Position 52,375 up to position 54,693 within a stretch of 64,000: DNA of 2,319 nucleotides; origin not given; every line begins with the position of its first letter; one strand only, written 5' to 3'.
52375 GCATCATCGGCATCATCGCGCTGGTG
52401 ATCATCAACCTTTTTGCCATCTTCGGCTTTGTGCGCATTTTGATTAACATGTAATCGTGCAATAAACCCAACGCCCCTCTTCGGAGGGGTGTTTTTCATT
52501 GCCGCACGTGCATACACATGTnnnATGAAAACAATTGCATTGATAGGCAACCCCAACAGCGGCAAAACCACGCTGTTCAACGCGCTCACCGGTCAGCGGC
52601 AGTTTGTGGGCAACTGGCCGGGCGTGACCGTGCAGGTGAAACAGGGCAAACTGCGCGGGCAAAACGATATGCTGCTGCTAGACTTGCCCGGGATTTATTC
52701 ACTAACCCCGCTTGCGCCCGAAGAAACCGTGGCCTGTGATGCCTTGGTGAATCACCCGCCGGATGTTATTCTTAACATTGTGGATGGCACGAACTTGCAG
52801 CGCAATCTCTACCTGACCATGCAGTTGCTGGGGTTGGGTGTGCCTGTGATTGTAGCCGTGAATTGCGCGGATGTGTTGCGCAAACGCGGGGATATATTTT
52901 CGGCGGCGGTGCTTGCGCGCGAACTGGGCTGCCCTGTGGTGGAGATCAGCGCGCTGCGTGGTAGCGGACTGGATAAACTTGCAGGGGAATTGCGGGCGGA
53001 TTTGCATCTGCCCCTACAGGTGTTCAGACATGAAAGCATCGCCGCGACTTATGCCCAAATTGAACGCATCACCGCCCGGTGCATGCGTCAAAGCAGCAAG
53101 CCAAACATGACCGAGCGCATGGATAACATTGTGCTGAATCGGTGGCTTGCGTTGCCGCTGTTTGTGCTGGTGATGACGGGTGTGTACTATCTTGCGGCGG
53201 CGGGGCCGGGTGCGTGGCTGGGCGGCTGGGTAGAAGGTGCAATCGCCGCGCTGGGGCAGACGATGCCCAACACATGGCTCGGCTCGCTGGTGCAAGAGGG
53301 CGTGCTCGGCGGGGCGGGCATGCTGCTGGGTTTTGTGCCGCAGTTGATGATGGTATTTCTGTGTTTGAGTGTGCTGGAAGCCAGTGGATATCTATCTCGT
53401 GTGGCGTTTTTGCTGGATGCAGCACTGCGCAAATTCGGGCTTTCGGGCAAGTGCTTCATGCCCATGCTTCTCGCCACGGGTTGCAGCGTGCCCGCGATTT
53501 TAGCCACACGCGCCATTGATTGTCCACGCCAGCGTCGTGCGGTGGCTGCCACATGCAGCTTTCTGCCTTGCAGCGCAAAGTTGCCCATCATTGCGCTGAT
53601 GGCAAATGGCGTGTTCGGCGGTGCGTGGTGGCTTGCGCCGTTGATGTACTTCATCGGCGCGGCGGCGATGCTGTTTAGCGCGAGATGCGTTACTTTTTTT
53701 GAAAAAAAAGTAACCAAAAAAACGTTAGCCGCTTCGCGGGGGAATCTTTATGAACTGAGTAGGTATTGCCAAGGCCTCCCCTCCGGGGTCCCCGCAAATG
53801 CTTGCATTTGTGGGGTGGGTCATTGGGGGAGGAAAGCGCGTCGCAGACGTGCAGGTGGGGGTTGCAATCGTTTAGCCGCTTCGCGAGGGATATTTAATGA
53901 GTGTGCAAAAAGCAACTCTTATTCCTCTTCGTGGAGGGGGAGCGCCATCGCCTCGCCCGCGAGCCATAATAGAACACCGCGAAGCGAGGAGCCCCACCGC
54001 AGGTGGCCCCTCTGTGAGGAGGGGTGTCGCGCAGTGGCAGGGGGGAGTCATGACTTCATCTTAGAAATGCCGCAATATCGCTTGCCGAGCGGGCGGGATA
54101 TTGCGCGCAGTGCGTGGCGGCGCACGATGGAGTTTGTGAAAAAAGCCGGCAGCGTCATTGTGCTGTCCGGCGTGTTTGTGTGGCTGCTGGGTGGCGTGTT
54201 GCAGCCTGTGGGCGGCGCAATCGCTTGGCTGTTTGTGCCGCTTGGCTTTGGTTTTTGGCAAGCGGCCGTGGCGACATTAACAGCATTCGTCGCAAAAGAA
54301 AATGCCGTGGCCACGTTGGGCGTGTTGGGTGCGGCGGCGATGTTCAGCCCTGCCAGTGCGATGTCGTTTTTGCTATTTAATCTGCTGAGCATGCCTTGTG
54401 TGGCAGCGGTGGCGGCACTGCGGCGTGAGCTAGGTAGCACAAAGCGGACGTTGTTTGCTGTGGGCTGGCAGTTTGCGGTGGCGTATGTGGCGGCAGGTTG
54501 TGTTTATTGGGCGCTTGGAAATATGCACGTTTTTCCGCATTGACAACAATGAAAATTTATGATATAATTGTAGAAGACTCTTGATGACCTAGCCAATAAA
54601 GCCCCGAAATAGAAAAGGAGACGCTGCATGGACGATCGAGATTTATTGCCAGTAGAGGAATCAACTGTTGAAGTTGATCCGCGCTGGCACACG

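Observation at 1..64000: Intergenic DNA is saturated by at least eight families of short GC-rich palindromic modules assembled as mosaics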

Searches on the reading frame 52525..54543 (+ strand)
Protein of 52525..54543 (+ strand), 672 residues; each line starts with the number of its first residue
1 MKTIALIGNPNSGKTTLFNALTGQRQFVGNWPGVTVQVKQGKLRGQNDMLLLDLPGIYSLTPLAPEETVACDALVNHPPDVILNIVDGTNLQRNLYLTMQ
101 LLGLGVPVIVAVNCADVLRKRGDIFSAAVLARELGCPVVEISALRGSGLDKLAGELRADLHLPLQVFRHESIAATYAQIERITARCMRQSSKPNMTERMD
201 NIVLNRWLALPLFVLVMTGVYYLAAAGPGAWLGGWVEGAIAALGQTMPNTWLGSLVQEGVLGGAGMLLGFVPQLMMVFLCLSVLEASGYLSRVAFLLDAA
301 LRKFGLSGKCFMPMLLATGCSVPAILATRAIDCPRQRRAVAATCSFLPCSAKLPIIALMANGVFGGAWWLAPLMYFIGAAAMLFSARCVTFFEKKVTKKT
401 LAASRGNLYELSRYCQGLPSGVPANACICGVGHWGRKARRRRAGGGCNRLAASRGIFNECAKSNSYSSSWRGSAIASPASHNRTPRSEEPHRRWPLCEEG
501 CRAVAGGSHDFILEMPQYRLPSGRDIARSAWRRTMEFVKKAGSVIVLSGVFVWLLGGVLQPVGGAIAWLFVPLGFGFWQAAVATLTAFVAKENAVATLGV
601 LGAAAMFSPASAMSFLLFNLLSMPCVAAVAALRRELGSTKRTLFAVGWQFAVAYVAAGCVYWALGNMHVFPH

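Call 27: search_protein_families(library=pfam, proteins=[window:52525-54543:+], max_evalue=0.01)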
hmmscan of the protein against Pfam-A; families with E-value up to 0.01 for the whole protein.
window:52525-54543:+ (672 aa): 8 families
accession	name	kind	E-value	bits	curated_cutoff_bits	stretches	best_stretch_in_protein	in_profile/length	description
PF02421.24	FeoB_N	-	1.9e-57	193.6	27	1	3-153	2-153/156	Ferrous iron transport protein B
PF07670.19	Gate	-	7.3e-26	91.1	29.6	2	268-360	2-101/104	Nucleoside recognition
PF01926.29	MMR_HSR1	-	2.7e-18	66.6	21.9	1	3-113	1-112/113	50S ribosome-binding GTPase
PF07664.17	FeoB_C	-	8.7e-09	35.4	26.6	1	505-533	26-54/54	Ferrous iron transport protein B C terminus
PF00350.29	Dynamin_N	-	0.00099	19.6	27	0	4-25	1-22/168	Dynamin family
PF00009.33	GTP_EFTU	-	0.0016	18.5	26.5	0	33-153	54-179/188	Elongation factor Tu GTP binding domain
PF03193.22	RsgA_GTPase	-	0.0027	18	30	0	104-158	52-106/174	RsgA GTPase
PF03029.23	ATP_bind_1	-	0.0081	16.4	27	0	46-120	90-171/240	Conserved hypothetical ATP binding protein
